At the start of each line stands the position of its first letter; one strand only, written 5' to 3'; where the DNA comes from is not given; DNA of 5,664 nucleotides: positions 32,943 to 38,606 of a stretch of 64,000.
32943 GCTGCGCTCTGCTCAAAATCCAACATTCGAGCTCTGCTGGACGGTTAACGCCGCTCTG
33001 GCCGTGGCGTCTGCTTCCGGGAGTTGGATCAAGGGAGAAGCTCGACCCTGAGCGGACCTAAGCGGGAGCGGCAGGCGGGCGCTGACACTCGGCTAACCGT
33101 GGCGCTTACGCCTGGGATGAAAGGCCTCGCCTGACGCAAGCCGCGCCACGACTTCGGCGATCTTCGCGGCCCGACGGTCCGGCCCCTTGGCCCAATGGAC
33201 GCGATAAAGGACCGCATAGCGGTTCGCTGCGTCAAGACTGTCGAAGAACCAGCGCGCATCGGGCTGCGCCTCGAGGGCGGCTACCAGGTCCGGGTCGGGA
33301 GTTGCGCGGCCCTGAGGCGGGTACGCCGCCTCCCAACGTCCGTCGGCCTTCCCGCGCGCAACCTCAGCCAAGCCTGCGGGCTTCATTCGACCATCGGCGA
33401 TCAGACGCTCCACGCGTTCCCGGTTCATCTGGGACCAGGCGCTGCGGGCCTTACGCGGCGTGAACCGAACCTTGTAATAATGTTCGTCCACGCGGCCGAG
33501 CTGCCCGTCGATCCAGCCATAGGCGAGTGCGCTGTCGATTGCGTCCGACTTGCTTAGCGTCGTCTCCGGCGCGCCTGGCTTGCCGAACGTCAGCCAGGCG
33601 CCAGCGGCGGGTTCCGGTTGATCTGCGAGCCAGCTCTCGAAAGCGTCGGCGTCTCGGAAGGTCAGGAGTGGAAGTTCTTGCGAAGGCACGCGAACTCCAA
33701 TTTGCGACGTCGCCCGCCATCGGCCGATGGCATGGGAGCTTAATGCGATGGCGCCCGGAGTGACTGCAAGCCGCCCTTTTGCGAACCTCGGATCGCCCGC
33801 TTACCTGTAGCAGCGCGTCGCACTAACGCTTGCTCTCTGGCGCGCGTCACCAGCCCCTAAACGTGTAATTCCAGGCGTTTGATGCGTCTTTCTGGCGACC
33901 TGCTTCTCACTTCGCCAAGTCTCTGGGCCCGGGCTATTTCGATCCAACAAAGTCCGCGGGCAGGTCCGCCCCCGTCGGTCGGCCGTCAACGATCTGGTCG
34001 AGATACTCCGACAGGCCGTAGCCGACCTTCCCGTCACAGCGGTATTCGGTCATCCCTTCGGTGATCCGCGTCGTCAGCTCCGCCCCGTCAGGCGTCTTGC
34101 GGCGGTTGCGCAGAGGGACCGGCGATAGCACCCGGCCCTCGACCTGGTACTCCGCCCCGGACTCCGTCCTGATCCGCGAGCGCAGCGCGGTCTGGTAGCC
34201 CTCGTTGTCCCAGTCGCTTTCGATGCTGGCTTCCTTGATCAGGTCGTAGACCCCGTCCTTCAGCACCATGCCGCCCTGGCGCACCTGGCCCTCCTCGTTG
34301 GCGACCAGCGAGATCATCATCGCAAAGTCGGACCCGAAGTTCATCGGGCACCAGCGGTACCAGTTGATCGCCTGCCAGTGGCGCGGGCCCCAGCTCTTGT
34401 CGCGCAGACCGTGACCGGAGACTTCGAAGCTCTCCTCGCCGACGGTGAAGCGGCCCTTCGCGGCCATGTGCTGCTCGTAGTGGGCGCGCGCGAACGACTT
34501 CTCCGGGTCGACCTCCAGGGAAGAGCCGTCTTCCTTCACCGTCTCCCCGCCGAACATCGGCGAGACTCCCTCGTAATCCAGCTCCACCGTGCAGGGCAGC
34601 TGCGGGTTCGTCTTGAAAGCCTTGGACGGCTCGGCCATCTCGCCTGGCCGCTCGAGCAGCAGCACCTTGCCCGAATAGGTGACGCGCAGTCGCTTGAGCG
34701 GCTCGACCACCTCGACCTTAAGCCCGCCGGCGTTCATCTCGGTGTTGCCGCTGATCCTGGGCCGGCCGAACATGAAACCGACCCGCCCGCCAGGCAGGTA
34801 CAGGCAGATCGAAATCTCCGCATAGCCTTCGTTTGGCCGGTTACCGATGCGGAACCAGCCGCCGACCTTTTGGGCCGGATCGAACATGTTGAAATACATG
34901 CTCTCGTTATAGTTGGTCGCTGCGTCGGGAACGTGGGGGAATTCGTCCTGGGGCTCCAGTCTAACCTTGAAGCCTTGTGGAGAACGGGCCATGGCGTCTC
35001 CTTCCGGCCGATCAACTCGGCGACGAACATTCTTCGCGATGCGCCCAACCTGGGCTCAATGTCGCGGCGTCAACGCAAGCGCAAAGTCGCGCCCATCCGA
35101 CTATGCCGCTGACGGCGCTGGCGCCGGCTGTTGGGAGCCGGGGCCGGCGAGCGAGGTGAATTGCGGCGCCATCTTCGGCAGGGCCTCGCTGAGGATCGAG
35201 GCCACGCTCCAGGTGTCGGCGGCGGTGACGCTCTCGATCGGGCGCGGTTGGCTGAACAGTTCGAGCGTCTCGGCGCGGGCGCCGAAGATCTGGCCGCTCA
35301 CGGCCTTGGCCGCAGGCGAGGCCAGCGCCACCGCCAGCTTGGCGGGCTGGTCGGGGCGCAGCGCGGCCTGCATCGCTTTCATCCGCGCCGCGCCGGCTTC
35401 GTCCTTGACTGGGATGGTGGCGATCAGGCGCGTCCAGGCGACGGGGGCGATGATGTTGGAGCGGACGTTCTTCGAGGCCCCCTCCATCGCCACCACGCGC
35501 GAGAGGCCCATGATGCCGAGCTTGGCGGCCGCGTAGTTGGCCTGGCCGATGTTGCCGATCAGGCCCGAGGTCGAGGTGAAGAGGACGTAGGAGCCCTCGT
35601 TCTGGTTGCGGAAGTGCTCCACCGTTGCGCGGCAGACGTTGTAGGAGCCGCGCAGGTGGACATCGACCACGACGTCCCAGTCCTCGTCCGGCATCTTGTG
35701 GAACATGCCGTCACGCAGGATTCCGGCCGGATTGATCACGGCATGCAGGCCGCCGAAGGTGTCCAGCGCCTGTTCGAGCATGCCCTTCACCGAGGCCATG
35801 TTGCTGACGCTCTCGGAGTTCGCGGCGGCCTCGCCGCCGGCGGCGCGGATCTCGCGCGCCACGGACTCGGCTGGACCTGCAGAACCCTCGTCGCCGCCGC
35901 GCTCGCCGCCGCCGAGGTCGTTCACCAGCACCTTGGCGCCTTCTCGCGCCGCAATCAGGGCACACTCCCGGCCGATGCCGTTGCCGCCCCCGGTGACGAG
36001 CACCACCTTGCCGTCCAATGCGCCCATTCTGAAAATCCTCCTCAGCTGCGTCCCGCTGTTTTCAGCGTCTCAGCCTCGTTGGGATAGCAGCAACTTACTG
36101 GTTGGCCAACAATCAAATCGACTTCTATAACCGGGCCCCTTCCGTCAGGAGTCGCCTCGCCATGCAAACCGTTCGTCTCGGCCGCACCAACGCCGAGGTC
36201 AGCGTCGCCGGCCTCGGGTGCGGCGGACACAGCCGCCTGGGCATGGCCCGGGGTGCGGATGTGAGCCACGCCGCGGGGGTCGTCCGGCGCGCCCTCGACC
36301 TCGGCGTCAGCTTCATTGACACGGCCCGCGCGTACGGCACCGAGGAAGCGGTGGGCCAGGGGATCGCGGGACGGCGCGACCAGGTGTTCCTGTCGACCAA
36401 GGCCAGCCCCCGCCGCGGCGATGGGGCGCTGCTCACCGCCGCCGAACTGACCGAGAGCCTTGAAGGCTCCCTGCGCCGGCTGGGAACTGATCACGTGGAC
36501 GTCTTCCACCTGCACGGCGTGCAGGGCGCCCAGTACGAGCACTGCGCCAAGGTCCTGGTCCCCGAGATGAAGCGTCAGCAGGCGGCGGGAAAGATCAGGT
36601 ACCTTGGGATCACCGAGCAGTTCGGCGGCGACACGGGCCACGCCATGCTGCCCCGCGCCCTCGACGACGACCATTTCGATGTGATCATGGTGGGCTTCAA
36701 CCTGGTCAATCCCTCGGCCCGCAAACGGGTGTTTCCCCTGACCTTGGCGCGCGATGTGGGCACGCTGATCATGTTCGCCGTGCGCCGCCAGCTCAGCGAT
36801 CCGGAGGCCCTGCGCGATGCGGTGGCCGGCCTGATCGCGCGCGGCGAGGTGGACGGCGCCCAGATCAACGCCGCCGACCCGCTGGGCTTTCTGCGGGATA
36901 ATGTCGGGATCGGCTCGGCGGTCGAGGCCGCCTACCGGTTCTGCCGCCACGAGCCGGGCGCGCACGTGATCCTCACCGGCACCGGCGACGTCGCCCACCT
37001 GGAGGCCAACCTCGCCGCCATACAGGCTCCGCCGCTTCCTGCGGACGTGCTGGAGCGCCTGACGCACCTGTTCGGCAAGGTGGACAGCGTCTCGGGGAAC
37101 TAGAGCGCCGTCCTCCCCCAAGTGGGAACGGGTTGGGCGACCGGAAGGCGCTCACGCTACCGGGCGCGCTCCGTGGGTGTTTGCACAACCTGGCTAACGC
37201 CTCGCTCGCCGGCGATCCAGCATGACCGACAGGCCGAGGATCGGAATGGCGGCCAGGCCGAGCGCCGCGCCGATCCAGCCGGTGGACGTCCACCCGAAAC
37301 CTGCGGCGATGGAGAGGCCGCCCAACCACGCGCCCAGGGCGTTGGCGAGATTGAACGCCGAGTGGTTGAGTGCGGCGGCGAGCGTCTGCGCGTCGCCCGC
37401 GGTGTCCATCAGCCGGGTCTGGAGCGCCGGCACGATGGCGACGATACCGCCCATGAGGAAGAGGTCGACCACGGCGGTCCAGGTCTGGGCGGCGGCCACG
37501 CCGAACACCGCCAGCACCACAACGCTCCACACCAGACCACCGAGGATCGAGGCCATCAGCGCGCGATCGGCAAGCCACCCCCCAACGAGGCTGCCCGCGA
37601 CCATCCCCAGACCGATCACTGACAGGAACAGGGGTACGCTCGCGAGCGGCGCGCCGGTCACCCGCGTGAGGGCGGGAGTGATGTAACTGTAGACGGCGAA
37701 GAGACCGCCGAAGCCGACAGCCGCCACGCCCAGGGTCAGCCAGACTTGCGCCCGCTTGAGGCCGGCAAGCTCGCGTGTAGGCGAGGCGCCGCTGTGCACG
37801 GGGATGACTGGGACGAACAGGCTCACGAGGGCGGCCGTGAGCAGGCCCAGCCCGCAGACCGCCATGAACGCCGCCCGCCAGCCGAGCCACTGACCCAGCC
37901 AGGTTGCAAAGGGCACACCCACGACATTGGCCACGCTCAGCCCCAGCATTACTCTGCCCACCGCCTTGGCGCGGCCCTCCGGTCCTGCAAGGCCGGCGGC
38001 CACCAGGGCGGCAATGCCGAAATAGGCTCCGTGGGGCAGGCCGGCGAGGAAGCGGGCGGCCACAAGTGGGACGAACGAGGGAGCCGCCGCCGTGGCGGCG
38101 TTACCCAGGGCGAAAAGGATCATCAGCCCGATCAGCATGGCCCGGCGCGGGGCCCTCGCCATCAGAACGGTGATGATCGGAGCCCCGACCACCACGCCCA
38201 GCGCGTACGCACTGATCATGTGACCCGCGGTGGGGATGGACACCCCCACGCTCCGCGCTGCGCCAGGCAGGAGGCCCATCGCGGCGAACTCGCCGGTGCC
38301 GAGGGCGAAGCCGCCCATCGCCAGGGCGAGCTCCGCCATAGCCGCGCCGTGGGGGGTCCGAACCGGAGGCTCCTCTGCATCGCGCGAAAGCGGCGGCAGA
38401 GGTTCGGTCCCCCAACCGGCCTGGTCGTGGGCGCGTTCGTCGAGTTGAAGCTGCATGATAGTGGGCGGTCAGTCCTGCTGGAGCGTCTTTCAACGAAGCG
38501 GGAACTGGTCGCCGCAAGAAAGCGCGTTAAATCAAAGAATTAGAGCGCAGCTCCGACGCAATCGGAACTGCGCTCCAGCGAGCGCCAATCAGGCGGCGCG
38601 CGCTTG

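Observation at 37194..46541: LacI-controlled locus suggesting a non-canonical aromatic ring-cleavage pathway ending in a BKACE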

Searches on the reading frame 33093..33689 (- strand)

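Call 74: search_protein_families(library=pfam, proteins=[window:33093-33689:-], max_evalue=0.000001)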
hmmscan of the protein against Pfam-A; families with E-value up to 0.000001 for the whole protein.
window:33093-33689:- (198 aa): 1 family
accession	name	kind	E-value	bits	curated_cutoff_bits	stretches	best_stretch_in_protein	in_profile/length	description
PF13376.11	OmdA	-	3.5e-14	53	25.6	1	131-187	4-60/60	Bacteriocin-protection, YdeI or OmpD-Associated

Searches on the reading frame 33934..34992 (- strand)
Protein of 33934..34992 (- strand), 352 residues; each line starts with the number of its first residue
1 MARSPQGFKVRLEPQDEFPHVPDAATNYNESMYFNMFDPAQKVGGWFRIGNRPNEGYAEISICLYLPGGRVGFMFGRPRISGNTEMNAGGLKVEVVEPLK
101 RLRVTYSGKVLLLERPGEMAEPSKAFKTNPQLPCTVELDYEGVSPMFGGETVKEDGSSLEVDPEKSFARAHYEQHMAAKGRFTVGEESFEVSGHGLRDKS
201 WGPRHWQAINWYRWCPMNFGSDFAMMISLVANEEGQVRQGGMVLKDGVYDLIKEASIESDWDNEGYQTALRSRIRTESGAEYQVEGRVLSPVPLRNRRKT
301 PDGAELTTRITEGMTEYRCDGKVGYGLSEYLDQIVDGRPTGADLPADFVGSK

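Call 74: search_protein_families(library=pfam, proteins=[window:33934-34992:-], max_evalue=0.000001)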
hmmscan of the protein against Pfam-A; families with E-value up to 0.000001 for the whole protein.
window:33934-34992:- (352 aa): 2 families
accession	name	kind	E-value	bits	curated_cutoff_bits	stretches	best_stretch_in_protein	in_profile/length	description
PF23212.2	DUF7064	-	6.2e-36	123.9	24.7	1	205-333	1-125/126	Domain of unknown function (DUF7064)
PF23213.1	DUF7065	-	7.1e-13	49.5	27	0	14-62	15-66/183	Domain of unknown function (DUF7065)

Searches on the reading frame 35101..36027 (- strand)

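Call 74: search_protein_families(library=pfam, proteins=[window:35101-36027:-], max_evalue=0.000001)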
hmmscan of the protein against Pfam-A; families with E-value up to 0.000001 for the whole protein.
window:35101-36027:- (308 aa): 3 families
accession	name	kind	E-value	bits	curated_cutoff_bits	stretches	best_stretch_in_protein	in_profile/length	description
PF00106.31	adh_short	-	2.1e-36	125.7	26.6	1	7-196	1-180/195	short chain dehydrogenase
PF13561.12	adh_short_C2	-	4.7e-35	121.7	27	1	16-248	6-229/236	Enoyl-(Acyl carrier protein) reductase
PF08659.16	KR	-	3e-22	79.8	22.6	1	9-174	3-158/180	KR domain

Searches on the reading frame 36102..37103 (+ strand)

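Call 74: search_protein_families(library=pfam, proteins=[window:36102-37103:+], max_evalue=0.000001)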
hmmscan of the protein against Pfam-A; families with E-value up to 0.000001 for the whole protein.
window:36102-37103:+ (333 aa): 1 family
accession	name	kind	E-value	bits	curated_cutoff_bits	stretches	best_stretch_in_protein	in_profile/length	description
PF00248.27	Aldo_ket_red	-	5.5e-29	101.6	24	1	50-322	14-288/291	Aldo/keto reductase family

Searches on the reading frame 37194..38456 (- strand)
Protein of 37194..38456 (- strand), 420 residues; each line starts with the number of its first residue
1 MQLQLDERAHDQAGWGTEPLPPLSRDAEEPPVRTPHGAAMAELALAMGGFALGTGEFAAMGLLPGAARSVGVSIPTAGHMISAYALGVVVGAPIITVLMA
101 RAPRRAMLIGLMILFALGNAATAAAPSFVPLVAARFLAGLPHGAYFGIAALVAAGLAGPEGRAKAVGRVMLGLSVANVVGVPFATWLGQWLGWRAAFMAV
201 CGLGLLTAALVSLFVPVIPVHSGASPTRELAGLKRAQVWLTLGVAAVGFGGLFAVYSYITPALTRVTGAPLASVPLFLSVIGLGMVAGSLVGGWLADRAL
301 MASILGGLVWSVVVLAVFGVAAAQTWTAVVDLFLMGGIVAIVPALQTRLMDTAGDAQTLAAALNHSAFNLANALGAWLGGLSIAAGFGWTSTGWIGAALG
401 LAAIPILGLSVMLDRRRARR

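Call 3: search_protein_families(library=pfam, proteins=[window:37194-38456:-])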
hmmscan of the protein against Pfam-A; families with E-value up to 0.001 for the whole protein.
window:37194-38456:- (420 aa): 1 family
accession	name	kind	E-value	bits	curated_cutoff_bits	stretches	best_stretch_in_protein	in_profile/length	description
PF07690.21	MFS_1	-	8.7e-39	133.8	33.4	2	45-352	1-322/347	Major Facilitator Superfamily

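Call 4: search_protein_families(library=ncbifam, proteins=[window:37194-38456:-])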
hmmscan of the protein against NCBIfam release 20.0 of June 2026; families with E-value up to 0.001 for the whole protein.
window:37194-38456:- (420 aa): 17 families
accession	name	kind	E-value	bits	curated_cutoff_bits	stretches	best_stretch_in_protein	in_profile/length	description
NF033135.1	cmx_cmrA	equivalog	1.5e-79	267.8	400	1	44-405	7-371/374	Cmx/CmrA family chloramphenicol efflux MFS transporter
NF007498.0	PRK10091.1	equivalog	3.8e-76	256.5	499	1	43-417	6-382/390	MFS transporter AraJ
NF012199.0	cml_V_MFS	exception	1.4e-62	212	830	1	43-418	6-384/412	chloramphenicol efflux MFS transporter CmlV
NF002921.0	PRK03545.1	equivalog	6.2e-45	153.8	401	1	39-411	12-384/396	sugar transporter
NF000510.1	efflux_Cmx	exception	1.3e-30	106.9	800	1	43-418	6-382/391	chloramphenicol efflux MFS transporter Cmx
TIGR00880.1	2_A_01_02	superfamily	6.1e-22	78.3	131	1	78-216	1-139/141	multidrug resistance protein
NF007578.0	PRK10213.1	equivalog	8.8e-18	64.6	584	1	43-396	23-376/396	purine ribonucleoside efflux pump NepI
TIGR00895.1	2A0115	subfamily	7.7e-17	61.3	418.55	1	58-216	34-193/398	aromatic acid/H+ symport family MFS transporter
TIGR00893.1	2A0114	subfamily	1.7e-11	43.7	395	1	71-216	25-170/399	D-galactonate transporter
NF008586.0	PRK11551.1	equivalog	5.7e-08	32.1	410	1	49-216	28-191/406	3-(3-hydroxy-phenyl)propionate transporter MhpT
NF053517.1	HbztTptrPcaK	equivalog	1.9e-07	30.4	770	1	57-216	35-195/437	4-hydroxybenzoate transporter PcaK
TIGR00891.1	2A0112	subfamily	2e-07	30.5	552.9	1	81-199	53-173/405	sialate:H+ symport family MFS transporter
TIGR00711.1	efflux_EmrB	subfamily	2.9e-07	29.6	230.2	1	69-215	31-177/485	DHA2 family efflux MFS transporter permease subunit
TIGR00710.1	efflux_Bcr_CflA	subfamily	9.6e-07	28.5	200.9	1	67-364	32-344/385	Bcr/CflA family efflux MFS transporter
NF038077.1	MFS_export_MxcK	equivalog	1.2e-06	27.8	525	1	60-407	31-384/405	myxochelin export MFS transporter MxcK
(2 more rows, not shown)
